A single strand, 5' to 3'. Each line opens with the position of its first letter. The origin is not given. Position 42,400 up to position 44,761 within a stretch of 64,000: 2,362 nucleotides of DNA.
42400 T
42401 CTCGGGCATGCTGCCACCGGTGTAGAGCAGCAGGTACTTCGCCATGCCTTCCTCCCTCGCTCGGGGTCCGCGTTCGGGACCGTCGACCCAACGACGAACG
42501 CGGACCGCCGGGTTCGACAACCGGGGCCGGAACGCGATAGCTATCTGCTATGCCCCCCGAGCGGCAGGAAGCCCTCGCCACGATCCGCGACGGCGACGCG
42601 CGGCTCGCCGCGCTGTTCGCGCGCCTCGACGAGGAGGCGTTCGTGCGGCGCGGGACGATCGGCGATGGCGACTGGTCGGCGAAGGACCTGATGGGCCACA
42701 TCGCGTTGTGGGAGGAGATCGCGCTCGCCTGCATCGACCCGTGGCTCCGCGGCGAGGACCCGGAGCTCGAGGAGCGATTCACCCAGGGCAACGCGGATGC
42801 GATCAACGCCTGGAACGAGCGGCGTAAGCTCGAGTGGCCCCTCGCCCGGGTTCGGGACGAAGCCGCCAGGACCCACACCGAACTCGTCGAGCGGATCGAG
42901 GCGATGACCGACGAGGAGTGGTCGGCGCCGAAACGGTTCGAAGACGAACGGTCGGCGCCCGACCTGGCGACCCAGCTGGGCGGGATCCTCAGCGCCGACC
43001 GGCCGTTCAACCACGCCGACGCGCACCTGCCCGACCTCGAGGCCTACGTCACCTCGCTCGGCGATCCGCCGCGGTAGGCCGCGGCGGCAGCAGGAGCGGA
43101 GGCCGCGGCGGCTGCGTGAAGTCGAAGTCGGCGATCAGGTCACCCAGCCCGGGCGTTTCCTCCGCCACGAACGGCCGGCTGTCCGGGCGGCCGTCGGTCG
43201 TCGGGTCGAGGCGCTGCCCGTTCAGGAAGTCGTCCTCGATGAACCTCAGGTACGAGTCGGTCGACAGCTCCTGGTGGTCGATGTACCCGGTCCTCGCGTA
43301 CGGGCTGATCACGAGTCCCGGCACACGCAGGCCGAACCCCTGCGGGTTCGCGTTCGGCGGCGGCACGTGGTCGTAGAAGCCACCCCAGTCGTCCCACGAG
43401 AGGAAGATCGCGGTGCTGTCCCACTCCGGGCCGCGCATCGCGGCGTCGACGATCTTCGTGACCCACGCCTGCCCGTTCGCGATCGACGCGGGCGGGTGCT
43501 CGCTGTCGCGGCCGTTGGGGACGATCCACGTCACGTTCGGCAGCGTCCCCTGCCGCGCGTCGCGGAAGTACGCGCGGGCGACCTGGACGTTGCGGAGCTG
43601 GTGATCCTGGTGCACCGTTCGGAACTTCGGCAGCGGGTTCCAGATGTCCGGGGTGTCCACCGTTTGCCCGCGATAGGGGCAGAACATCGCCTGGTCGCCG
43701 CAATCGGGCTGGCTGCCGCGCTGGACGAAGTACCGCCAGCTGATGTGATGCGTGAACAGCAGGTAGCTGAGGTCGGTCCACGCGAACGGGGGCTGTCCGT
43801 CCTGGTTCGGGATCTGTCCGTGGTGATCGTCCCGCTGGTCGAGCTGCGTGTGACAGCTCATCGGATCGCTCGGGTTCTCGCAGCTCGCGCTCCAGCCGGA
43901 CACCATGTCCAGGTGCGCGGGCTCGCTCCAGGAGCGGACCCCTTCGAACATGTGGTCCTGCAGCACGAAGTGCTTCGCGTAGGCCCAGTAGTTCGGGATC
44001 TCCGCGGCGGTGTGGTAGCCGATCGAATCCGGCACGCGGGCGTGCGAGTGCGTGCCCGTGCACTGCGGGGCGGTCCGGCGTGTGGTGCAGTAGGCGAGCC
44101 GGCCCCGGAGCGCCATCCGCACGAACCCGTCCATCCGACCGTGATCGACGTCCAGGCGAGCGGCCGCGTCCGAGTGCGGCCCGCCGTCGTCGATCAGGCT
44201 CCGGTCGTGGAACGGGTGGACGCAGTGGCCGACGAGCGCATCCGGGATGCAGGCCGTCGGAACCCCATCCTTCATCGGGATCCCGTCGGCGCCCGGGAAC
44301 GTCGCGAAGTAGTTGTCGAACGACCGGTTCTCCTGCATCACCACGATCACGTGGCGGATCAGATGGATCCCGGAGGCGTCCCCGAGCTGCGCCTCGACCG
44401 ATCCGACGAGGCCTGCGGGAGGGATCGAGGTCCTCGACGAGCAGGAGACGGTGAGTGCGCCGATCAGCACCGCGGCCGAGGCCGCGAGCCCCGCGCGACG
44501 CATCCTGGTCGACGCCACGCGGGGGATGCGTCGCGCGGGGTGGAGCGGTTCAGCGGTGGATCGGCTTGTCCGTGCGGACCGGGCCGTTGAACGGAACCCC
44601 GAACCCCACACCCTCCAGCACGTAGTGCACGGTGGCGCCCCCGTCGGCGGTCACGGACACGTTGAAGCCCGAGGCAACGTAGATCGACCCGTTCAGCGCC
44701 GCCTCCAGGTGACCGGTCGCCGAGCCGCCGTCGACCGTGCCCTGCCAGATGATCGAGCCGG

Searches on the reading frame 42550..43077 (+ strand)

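Call 68: search_protein_families(library=pfam, proteins=[window:42550-43077:+], max_evalue=0.001)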
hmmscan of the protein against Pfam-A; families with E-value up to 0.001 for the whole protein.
window:42550-43077:+ (175 aa): 2 families
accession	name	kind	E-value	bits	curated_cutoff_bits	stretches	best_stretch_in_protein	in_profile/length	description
PF08020.16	DUF1706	-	1.2e-08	35.5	24.2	1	4-125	6-129/166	Protein of unknown function (DUF1706)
PF12867.12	DinB_2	-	3.7e-08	34.3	24.8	1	17-134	7-108/128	DinB superfamily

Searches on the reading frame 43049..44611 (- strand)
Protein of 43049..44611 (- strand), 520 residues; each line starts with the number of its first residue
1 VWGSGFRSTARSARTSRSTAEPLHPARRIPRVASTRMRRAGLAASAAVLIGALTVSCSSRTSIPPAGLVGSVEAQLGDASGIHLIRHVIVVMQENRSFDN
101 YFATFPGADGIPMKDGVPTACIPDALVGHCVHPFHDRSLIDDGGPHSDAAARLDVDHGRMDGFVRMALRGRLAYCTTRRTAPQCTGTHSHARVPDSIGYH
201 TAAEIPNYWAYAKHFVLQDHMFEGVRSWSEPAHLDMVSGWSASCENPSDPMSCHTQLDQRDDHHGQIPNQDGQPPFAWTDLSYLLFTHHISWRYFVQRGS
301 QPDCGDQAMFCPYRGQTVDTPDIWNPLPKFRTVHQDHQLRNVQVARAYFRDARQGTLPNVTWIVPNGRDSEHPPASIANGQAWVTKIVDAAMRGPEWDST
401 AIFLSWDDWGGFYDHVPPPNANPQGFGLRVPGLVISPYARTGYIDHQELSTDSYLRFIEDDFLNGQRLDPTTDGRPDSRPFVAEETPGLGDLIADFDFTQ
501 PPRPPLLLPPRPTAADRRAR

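Call 68: search_protein_families(library=pfam, proteins=[window:43049-44611:-], max_evalue=0.001)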
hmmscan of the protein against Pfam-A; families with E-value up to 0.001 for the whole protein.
window:43049-44611:- (520 aa): 1 family
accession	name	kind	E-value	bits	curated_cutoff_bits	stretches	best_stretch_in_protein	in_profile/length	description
PF04185.19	Phosphoesterase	-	1.2e-66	225.7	23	1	85-462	1-353/356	Phosphoesterase family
